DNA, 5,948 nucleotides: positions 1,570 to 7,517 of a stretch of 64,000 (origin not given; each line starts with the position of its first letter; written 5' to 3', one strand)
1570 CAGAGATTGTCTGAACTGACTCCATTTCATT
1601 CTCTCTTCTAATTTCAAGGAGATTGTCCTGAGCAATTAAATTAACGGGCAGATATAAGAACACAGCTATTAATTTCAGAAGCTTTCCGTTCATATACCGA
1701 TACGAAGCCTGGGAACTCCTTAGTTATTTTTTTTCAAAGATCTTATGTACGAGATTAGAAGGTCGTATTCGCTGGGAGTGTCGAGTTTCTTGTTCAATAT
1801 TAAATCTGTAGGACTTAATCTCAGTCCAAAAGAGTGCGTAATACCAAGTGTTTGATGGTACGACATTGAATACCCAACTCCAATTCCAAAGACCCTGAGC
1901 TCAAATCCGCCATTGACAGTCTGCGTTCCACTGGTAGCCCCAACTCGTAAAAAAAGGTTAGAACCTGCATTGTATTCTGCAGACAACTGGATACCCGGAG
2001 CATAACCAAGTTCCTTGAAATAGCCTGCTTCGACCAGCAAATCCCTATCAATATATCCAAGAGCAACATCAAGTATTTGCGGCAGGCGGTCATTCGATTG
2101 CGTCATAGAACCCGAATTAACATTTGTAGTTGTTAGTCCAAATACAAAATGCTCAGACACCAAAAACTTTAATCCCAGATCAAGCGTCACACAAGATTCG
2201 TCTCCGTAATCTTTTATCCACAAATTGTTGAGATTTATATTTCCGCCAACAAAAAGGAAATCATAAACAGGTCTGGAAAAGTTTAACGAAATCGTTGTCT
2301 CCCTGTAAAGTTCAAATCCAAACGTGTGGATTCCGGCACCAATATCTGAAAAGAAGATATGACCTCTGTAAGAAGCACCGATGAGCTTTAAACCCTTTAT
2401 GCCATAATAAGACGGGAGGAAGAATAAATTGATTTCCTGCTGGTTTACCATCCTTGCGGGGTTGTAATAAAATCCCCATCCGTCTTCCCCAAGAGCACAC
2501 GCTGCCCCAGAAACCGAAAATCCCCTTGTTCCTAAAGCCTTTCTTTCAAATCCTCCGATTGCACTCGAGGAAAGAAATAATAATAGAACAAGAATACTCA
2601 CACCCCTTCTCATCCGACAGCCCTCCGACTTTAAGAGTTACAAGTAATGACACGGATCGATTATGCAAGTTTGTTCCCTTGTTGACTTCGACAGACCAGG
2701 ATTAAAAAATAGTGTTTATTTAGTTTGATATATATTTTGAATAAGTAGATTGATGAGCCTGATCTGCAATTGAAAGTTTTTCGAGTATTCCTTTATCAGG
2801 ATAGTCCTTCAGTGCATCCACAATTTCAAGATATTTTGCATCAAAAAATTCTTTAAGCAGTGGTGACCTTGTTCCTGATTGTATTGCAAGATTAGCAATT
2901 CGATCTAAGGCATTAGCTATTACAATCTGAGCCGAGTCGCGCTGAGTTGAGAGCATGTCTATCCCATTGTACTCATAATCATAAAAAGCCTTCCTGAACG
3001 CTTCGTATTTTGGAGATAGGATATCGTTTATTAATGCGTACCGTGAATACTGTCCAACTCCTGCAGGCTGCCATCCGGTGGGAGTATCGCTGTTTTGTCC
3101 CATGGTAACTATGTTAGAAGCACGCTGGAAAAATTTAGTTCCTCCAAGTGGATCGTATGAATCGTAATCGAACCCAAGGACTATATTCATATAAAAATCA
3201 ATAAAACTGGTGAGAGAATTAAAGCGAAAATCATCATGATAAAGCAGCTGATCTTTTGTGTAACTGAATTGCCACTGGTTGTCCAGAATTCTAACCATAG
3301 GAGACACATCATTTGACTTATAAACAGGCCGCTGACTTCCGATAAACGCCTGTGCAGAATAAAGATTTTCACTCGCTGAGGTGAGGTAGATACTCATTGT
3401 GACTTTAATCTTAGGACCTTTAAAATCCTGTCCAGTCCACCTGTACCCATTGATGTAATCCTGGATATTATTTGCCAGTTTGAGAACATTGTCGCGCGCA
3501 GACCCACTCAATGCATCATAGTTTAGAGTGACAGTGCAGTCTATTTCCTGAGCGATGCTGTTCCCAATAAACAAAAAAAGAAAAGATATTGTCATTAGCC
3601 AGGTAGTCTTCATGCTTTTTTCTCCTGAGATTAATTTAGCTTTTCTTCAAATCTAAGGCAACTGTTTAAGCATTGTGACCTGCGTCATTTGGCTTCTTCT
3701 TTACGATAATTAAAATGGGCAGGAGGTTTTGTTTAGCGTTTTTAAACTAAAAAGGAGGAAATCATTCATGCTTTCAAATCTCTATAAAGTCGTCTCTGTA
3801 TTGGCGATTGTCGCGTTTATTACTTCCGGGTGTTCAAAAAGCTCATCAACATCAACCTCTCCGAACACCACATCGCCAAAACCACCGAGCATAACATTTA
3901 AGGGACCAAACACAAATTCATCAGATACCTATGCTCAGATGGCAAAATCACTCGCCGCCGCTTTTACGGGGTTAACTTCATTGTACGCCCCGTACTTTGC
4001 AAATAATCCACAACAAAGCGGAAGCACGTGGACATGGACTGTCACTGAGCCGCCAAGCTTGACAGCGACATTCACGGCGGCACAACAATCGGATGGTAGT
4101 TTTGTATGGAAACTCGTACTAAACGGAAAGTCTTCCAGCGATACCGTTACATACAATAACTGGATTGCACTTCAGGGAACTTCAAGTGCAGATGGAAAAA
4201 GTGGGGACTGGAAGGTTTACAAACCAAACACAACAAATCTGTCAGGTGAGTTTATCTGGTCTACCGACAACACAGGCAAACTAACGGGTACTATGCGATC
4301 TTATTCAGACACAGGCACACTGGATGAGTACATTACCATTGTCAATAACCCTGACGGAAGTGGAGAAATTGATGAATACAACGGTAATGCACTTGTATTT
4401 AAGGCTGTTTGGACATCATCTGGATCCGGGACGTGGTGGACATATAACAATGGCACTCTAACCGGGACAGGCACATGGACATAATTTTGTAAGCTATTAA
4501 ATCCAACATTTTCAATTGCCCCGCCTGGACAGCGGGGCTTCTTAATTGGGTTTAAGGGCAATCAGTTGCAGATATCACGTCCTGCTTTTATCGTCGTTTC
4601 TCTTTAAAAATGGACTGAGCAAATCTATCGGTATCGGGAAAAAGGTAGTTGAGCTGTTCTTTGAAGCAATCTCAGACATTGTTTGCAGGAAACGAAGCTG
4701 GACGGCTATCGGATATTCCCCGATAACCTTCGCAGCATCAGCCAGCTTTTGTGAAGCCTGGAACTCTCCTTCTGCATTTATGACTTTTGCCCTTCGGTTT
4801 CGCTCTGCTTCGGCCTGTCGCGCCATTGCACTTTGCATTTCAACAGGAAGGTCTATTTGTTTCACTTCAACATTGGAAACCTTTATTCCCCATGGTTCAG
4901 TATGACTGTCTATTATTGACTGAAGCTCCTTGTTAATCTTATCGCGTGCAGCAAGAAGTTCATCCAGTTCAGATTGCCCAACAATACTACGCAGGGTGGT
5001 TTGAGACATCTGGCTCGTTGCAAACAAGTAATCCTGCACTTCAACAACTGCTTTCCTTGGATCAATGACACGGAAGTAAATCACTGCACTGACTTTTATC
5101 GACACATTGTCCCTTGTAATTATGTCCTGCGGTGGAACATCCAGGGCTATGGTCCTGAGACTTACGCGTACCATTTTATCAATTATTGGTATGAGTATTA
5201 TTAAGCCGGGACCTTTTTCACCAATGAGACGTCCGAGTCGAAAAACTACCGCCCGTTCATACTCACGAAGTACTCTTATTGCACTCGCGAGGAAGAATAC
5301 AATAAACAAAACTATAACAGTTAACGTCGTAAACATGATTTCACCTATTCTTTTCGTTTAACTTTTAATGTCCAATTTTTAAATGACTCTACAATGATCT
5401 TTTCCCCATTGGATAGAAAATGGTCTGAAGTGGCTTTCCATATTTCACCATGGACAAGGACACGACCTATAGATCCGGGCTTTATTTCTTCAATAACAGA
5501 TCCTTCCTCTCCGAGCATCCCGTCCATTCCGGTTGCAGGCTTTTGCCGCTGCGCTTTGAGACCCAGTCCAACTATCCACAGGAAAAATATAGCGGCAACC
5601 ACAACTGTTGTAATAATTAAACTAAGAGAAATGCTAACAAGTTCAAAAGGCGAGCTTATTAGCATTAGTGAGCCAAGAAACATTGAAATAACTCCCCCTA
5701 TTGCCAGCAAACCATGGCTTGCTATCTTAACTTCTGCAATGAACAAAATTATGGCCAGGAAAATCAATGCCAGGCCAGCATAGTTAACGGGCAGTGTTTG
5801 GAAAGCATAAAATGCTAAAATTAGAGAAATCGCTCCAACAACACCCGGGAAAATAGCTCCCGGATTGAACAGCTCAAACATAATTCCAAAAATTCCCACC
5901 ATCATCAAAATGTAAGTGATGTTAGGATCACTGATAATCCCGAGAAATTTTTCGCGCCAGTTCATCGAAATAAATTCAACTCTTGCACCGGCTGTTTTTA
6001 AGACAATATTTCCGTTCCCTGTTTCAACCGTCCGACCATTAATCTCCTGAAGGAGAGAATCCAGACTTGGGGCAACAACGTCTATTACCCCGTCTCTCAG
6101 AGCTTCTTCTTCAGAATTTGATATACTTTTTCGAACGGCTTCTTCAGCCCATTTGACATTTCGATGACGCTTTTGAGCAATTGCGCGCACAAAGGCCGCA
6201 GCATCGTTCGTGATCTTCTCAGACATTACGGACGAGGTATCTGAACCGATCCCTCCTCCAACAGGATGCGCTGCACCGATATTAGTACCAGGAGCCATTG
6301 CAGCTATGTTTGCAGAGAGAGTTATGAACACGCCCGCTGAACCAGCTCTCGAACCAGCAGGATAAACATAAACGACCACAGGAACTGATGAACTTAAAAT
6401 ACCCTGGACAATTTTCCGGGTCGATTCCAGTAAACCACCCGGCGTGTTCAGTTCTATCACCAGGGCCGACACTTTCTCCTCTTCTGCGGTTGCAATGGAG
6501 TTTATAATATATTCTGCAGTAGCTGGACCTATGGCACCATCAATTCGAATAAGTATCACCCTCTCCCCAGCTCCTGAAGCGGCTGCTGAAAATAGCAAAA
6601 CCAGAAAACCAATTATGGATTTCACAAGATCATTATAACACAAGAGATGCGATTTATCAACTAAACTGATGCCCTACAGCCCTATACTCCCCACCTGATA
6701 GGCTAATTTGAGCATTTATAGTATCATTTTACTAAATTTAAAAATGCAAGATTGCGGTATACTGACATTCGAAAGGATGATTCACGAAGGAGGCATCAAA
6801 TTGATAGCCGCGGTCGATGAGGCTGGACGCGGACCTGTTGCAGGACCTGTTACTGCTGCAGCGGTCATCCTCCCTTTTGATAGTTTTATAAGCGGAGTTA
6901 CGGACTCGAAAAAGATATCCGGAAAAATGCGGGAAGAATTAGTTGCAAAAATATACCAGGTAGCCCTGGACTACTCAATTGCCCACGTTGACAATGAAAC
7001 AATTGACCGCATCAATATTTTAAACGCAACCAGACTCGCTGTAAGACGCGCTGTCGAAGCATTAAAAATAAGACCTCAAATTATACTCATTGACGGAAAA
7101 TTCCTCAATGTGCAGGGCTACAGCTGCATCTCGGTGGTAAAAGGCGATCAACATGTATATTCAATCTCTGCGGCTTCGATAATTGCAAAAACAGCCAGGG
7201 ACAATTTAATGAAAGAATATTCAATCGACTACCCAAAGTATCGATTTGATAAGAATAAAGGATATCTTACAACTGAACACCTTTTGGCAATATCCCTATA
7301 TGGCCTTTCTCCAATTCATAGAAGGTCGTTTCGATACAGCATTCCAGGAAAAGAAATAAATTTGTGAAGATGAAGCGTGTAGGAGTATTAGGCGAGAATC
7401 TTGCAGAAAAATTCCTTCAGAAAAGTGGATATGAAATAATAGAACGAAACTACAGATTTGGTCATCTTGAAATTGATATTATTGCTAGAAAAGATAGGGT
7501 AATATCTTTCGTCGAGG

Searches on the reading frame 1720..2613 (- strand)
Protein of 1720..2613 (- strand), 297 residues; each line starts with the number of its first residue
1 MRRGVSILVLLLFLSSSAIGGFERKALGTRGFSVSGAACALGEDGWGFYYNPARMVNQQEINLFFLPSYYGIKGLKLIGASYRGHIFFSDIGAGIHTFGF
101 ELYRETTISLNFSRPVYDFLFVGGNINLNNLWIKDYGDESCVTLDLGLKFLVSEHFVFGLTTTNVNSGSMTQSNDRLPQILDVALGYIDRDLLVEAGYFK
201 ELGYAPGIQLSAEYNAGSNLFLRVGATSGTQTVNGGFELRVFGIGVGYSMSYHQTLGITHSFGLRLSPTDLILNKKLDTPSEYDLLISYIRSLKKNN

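Call 9: search_protein_families(library=pfam, proteins=[window:1720-2613:-], max_evalue=0.001)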
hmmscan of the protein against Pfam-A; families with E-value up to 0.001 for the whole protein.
window:1720-2613:- (297 aa): 0 families

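Call 12: search_protein_families(library=ncbifam, proteins=[window:1720-2613:-], max_evalue=0.001)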
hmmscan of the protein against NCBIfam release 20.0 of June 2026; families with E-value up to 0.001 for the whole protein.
window:1720-2613:- (297 aa): 1 family
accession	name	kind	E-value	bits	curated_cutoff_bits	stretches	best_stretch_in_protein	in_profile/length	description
NF033709.1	PorV_fam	subfamily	0.00014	21.6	90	0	203-266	253-324/326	PorV/PorQ family protein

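Call 88: search_protein_families(library=pfam, proteins=[window:1720-2613:-], max_evalue=0.01)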
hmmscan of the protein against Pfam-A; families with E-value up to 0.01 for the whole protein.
window:1720-2613:- (297 aa): 0 families

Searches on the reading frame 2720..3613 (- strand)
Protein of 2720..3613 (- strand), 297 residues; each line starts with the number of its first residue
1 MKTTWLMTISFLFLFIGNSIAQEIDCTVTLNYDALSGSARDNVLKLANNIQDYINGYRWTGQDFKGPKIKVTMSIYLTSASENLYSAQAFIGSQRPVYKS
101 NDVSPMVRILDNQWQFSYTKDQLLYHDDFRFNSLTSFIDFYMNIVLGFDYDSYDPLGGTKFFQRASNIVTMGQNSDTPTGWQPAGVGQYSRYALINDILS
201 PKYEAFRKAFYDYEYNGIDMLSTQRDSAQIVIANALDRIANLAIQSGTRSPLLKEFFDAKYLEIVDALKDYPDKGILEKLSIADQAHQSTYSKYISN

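Call 9: search_protein_families(library=pfam, proteins=[window:2720-3613:-], max_evalue=0.001)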
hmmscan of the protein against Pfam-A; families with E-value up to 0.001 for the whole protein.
window:2720-3613:- (297 aa): 1 family
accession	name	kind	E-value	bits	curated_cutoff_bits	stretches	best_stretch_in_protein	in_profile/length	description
PF16119.10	DUF4835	-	7.3e-67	225.9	25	1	22-291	1-273/276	Domain of unknown function (DUF4835)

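Call 12: search_protein_families(library=ncbifam, proteins=[window:2720-3613:-], max_evalue=0.001)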
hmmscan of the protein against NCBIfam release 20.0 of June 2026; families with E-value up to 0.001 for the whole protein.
window:2720-3613:- (297 aa): 1 family
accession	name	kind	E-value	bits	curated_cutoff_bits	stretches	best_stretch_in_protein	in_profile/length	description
NF052317.1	T9SS_PorD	equivalog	1.2e-66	224.7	170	1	7-289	4-289/295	type IX secretion system protein PorD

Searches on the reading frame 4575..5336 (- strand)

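Call 9: search_protein_families(library=pfam, proteins=[window:4575-5336:-], max_evalue=0.001)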
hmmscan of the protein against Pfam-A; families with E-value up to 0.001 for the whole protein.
window:4575-5336:- (253 aa): 2 families
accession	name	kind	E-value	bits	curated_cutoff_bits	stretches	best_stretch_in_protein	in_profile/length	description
PF01145.31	Band_7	-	2e-38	132.6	23.6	1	22-191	2-175/176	SPFH domain / Band 7 family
PF13421.11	Band_7_1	-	0.00045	20.3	24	0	92-176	113-208/211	SPFH domain-Band 7 family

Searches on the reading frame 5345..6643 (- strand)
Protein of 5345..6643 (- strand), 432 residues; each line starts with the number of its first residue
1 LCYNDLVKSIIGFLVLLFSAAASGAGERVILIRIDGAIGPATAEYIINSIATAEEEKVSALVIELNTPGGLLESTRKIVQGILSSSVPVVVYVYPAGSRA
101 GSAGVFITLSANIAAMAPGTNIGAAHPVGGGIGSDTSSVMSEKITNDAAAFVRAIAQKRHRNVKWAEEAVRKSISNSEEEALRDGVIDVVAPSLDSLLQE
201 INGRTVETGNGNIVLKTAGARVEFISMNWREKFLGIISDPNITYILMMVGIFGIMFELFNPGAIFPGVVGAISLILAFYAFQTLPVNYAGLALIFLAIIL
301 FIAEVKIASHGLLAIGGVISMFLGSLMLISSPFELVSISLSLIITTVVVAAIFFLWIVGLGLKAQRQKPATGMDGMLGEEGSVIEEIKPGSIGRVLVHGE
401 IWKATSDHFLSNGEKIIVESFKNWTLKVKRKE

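Call 9: search_protein_families(library=pfam, proteins=[window:5345-6643:-], max_evalue=0.001)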
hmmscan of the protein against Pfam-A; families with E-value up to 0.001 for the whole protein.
window:5345-6643:- (432 aa): 4 families
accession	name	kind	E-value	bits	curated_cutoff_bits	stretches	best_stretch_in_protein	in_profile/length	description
PF24961.1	NfeD_membrane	-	3.7e-27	95.2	26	1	241-358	1-117/119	NfeD integral membrane domain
PF25145.1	NfeD1b_N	-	5.5e-20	72.2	40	1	29-181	2-146/189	NfeD1b, N-terminal domain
PF01957.25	NfeD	-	3.9e-12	46.6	29.1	1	374-430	2-57/57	NfeD-like C-terminal, partner-binding domain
PF00574.28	CLP_protease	-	7.2e-07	29.7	20.2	1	32-191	19-179/182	Clp protease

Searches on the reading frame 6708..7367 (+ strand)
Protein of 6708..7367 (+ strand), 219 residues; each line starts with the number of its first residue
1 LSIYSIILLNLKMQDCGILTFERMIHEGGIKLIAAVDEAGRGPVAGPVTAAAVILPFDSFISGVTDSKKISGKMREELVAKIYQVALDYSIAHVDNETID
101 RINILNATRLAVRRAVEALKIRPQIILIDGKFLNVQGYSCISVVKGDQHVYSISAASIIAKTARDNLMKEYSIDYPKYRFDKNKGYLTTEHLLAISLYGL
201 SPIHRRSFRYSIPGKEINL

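Call 12: search_protein_families(library=ncbifam, proteins=[window:6708-7367:+], max_evalue=0.001)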
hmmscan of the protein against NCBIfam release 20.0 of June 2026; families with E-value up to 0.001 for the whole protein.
window:6708-7367:+ (219 aa): 9 families
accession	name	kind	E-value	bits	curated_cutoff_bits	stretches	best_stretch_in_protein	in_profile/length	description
NF000594.1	PRK00015.1-1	equivalog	1.2e-72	244.5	243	1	18-209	56-246/251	ribonuclease HII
NF000595.1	PRK00015.1-3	equivalog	1.9e-65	220.4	167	1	31-210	2-183/188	ribonuclease HII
NF000596.1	PRK00015.1-4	equivalog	2.6e-62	210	251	1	32-209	1-178/186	ribonuclease HII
NF000598.1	PRK00015.2-2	equivalog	1.1e-54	185.2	273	1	15-209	4-201/203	ribonuclease HII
NF010537.0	PRK13925.1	equivalog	6e-53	179.5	252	1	31-211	10-195/200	ribonuclease HII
NF010538.0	PRK13926.1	equivalog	4.6e-51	174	285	1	20-208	11-198/213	ribonuclease HII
NF000600.1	PRK00015.2-4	equivalog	1e-40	139.6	364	1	15-209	12-208/212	ribonuclease HII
NF011119.0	PRK14550.1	equivalog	1.1e-23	84.3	350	1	33-209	2-186/204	ribonuclease HII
TIGR00729.1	TIGR00729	equivalog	1.4e-17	64.4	123.3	1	33-172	1-161/207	ribonuclease HII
